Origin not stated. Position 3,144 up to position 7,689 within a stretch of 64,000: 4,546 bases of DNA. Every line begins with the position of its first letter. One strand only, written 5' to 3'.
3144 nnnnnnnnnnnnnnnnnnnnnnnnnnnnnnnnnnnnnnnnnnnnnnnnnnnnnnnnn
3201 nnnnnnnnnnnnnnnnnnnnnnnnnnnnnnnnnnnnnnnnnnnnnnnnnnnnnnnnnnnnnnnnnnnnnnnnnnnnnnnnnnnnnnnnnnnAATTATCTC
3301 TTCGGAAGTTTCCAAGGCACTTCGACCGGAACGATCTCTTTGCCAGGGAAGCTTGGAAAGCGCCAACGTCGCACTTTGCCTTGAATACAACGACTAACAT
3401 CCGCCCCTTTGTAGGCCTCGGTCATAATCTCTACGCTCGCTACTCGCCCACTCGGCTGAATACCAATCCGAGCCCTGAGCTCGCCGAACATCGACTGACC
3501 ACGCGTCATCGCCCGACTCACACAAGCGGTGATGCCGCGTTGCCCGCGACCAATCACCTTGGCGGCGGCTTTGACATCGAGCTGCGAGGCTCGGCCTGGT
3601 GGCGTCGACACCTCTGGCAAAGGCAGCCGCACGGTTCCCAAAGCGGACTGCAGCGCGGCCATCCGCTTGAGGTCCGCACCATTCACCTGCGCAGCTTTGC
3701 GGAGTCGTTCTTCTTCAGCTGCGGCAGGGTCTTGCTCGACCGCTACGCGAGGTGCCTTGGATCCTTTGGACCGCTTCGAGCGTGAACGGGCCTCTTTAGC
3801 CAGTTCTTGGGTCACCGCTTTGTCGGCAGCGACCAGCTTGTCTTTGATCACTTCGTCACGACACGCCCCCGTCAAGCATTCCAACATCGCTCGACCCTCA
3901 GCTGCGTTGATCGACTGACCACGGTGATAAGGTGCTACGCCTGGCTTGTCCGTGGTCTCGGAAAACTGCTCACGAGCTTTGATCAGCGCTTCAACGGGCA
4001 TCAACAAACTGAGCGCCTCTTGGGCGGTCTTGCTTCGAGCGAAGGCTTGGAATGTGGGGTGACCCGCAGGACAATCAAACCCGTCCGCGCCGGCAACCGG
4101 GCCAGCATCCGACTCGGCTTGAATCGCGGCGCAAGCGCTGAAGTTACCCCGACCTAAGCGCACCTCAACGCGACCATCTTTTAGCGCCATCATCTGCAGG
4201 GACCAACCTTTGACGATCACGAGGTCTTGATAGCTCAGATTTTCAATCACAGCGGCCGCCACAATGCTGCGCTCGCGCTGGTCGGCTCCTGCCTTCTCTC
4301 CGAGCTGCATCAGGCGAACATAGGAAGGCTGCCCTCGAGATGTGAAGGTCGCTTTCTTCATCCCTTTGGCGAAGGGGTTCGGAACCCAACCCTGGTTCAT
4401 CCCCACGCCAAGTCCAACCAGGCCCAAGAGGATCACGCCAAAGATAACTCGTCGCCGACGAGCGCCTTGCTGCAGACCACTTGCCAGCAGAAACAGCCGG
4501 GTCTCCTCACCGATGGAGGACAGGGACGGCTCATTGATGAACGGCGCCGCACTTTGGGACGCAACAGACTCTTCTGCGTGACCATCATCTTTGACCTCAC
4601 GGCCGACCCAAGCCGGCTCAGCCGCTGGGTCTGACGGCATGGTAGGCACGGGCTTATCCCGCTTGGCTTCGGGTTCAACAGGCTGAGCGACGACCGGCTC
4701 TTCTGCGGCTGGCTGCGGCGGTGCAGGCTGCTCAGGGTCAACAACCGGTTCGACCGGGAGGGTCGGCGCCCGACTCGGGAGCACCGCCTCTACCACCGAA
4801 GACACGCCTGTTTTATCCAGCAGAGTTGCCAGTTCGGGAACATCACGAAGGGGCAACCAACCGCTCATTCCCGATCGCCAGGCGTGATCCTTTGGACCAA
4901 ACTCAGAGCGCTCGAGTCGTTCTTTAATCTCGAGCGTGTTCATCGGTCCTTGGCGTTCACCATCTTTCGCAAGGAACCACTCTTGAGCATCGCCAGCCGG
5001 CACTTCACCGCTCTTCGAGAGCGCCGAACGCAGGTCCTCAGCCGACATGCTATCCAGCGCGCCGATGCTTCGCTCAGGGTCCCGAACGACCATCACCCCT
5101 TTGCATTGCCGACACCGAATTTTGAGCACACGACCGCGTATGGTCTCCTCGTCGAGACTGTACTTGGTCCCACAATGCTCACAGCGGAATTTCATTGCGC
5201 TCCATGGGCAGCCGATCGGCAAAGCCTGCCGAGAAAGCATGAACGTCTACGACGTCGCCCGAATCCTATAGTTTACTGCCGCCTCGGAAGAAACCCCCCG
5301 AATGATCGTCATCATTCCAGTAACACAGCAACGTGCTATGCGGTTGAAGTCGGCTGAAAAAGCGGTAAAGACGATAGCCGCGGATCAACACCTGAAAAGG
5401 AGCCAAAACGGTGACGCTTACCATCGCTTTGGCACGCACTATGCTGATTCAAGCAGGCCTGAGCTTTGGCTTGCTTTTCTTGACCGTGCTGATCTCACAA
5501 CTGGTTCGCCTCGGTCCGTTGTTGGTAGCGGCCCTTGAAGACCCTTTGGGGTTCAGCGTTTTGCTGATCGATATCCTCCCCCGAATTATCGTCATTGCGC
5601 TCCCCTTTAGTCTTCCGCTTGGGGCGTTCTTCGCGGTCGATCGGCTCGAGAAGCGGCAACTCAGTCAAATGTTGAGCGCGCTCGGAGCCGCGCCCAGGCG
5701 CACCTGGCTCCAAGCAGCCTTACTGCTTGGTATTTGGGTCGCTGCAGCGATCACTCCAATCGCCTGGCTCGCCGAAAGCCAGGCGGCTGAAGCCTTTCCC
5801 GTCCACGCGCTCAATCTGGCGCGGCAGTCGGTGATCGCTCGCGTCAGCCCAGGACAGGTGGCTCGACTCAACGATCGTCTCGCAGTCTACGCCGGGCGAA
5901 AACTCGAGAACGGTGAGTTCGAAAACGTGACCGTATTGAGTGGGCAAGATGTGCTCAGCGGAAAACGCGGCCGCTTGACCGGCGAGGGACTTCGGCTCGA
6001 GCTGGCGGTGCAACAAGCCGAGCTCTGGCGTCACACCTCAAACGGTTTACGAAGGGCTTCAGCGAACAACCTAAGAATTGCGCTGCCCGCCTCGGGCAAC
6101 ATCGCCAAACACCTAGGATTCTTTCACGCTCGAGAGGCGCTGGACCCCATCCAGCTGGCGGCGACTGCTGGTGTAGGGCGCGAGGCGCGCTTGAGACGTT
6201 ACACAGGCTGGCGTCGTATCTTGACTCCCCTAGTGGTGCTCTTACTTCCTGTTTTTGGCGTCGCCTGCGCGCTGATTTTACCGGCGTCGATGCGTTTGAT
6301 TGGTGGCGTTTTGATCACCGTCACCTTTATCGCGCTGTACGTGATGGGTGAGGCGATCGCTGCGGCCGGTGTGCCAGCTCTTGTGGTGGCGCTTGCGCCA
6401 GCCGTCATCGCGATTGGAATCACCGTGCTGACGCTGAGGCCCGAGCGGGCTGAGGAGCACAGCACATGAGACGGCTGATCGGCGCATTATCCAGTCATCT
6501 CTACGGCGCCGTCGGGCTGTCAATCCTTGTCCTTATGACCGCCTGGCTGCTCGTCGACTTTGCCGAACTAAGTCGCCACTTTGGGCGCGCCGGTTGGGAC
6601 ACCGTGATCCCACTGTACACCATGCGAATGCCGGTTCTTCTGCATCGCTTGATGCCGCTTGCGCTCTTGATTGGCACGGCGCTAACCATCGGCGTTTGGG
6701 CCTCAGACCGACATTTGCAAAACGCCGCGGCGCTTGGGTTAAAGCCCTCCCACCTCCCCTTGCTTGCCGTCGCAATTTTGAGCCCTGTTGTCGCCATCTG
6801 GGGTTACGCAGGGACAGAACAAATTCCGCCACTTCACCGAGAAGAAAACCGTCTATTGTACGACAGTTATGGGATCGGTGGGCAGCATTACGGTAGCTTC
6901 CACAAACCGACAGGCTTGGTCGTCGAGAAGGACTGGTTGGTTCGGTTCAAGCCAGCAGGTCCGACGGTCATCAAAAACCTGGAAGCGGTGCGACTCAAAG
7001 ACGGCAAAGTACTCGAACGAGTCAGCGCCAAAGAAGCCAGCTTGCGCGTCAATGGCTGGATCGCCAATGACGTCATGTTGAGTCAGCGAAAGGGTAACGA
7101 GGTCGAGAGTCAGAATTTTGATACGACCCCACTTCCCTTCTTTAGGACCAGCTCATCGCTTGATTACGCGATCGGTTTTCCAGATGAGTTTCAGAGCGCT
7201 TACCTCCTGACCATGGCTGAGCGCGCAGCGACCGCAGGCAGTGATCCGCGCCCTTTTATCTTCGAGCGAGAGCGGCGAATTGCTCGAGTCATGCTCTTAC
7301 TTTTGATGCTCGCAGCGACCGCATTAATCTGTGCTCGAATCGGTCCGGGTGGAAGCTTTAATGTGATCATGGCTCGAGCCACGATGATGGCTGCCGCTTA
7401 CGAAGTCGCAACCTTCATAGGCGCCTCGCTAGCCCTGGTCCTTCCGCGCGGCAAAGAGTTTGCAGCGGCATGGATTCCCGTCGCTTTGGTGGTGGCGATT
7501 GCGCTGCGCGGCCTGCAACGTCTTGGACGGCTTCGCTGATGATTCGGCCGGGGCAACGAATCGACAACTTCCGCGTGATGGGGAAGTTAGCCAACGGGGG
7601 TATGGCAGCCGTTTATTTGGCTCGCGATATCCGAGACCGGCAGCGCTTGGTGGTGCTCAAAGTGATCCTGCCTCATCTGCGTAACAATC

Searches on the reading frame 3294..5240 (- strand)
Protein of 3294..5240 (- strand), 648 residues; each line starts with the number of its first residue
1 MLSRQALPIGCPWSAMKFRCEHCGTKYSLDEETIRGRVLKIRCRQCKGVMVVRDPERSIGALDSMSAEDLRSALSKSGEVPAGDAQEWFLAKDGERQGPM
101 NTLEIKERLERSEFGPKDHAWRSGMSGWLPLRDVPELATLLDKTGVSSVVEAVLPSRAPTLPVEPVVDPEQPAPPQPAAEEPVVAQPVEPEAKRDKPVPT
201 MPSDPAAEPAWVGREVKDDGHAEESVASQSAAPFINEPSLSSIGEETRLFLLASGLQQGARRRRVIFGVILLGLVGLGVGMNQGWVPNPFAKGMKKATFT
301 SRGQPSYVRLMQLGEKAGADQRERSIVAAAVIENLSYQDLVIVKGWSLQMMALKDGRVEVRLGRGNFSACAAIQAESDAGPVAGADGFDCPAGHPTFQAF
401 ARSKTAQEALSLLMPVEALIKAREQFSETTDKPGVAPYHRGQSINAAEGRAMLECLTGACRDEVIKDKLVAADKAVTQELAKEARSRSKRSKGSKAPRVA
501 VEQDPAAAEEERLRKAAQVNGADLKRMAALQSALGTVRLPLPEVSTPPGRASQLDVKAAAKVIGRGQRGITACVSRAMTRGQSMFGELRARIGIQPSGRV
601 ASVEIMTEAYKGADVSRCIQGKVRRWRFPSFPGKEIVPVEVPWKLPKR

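Call 68: search_protein_families(library=pfam, proteins=[window:3294-5240:-], max_evalue=0.00001)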
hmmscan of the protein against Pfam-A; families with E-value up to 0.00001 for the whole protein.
window:3294-5240:- (648 aa): 2 families
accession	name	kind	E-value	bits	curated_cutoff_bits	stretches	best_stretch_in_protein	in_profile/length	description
PF14237.11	GYF_2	-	2.1e-15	56.7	25.8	1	88-137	1-50/50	GYF domain 2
PF13717.11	Zn_ribbon_4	-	1.9e-10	40.9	30.3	1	16-49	1-34/36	zinc-ribbon domain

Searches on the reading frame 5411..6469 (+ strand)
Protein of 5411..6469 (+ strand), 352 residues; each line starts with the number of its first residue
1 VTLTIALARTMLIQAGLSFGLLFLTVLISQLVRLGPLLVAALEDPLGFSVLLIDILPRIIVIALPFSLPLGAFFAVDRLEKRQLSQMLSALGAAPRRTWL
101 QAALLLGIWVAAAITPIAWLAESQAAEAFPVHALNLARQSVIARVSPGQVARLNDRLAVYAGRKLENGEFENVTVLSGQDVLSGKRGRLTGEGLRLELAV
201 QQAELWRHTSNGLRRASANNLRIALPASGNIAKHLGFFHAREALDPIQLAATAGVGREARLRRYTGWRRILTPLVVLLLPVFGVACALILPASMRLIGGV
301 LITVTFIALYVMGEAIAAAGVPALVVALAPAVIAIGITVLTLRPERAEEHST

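Call 68: search_protein_families(library=pfam, proteins=[window:5411-6469:+], max_evalue=0.00001)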
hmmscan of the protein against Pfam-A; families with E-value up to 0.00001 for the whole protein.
window:5411-6469:+ (352 aa): 1 family
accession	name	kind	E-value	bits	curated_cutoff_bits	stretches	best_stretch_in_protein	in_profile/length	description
PF03739.19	LptF_LptG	-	3.7e-18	66.1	27.9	1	10-343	6-352/353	Lipopolysaccharide export system permease LptF/LptG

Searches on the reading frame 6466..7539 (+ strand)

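Call 68: search_protein_families(library=pfam, proteins=[window:6466-7539:+], max_evalue=0.00001)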
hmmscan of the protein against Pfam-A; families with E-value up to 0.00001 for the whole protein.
window:6466-7539:+ (357 aa): 1 family
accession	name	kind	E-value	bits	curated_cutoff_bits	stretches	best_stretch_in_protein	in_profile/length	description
PF03739.19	LptF_LptG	-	6e-25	88.5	27.9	1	16-351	11-352/353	Lipopolysaccharide export system permease LptF/LptG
